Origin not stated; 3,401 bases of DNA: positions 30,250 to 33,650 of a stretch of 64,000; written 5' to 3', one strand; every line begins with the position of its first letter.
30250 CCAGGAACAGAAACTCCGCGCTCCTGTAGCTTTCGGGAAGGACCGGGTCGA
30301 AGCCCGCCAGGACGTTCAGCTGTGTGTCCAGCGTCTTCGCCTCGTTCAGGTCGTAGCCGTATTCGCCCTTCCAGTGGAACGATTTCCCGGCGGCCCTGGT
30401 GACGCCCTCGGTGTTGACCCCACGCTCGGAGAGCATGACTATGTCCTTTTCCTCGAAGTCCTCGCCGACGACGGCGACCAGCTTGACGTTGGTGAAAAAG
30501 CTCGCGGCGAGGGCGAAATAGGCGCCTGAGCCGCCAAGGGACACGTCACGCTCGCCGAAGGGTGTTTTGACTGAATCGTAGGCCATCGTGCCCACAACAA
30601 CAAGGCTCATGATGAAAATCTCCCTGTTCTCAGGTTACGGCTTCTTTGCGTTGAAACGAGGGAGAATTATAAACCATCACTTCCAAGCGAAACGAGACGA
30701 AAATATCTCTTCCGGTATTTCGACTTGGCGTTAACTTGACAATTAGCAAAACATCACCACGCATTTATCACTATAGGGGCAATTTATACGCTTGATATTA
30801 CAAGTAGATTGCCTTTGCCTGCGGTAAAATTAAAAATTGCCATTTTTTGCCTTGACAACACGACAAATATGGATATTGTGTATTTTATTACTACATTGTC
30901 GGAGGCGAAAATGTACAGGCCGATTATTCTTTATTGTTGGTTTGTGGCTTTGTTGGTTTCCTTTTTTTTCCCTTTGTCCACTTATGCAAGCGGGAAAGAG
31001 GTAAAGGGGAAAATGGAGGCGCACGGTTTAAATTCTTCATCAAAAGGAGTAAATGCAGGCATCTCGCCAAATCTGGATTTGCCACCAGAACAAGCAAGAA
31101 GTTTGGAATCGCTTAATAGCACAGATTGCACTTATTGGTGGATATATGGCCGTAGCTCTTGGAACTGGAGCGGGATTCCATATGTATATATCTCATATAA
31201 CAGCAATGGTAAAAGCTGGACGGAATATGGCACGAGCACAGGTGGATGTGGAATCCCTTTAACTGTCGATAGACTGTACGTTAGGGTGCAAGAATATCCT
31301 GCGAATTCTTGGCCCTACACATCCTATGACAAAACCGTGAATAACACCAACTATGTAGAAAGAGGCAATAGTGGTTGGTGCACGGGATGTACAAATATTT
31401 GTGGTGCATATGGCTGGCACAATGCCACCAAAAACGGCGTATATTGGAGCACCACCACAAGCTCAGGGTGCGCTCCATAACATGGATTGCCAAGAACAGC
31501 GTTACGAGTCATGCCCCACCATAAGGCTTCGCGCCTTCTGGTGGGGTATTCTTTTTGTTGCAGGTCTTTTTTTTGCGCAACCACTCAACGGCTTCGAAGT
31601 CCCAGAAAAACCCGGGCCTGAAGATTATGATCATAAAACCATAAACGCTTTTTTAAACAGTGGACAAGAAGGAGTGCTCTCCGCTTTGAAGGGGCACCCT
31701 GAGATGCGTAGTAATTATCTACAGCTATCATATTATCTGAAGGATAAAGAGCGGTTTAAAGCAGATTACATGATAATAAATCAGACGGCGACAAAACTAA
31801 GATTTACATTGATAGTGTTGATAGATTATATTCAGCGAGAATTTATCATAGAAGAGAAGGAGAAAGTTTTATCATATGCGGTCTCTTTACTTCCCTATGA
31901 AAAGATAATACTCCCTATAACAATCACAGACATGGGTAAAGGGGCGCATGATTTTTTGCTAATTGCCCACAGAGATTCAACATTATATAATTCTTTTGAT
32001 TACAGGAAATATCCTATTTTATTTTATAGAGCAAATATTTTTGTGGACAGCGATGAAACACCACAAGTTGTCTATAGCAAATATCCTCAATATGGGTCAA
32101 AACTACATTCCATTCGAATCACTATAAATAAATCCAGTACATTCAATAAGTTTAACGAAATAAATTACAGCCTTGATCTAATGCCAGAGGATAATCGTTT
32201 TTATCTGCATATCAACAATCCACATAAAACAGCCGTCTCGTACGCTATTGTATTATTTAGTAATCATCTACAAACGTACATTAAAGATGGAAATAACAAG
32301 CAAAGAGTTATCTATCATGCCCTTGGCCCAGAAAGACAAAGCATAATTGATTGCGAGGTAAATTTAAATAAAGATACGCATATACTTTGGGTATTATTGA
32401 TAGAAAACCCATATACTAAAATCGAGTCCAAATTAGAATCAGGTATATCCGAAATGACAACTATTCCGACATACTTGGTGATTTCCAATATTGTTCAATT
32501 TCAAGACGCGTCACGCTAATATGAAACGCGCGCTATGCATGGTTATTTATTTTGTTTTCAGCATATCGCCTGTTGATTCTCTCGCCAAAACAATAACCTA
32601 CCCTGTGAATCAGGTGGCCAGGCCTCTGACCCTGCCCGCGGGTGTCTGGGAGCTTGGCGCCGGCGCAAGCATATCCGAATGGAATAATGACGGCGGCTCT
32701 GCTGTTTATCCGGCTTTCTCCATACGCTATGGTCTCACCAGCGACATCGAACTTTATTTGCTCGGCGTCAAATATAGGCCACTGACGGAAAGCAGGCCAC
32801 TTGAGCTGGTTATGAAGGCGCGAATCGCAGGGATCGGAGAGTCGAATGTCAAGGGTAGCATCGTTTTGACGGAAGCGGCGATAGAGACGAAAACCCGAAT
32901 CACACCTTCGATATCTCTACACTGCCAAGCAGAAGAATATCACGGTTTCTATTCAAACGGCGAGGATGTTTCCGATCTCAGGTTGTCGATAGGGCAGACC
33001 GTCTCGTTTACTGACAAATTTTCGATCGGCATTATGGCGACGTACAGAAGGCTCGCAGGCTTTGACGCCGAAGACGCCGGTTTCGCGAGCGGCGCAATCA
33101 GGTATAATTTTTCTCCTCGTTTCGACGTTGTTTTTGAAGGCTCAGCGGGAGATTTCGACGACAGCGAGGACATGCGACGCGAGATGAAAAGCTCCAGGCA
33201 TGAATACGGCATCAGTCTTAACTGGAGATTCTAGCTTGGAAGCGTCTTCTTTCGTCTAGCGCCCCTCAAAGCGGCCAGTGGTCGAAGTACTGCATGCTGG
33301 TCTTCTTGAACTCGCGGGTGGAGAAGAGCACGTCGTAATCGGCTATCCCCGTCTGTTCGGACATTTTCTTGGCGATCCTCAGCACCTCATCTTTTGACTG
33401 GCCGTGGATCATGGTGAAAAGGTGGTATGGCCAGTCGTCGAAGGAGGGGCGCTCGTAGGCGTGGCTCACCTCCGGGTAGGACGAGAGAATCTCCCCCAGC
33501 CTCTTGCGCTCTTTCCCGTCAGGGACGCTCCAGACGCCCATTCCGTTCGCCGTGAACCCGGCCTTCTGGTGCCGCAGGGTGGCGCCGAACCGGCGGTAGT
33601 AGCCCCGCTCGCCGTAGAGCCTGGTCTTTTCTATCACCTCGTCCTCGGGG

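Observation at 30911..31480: Island gene 1: small secreted protein with 6 Cys and 9 Trp in about 160 mature residues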

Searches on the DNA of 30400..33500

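Call 94: search_rna_families(source=window, start=30400, end=33500, threshold=evalue, max_evalue=1)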
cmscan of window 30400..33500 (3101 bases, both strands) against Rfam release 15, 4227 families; matches with E-value up to 1: 2.
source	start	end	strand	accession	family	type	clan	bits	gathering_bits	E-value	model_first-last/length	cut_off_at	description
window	32499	32578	-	RF01666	rox2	Cis-reg;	-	29.8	55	0.022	1-71/71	no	Drosophila rox2 ncRNA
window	30822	30973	+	RF00558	L20_leader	Cis-reg; leader;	-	21.1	58.7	0.57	1-127/127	no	Ribosomal protein L20 leader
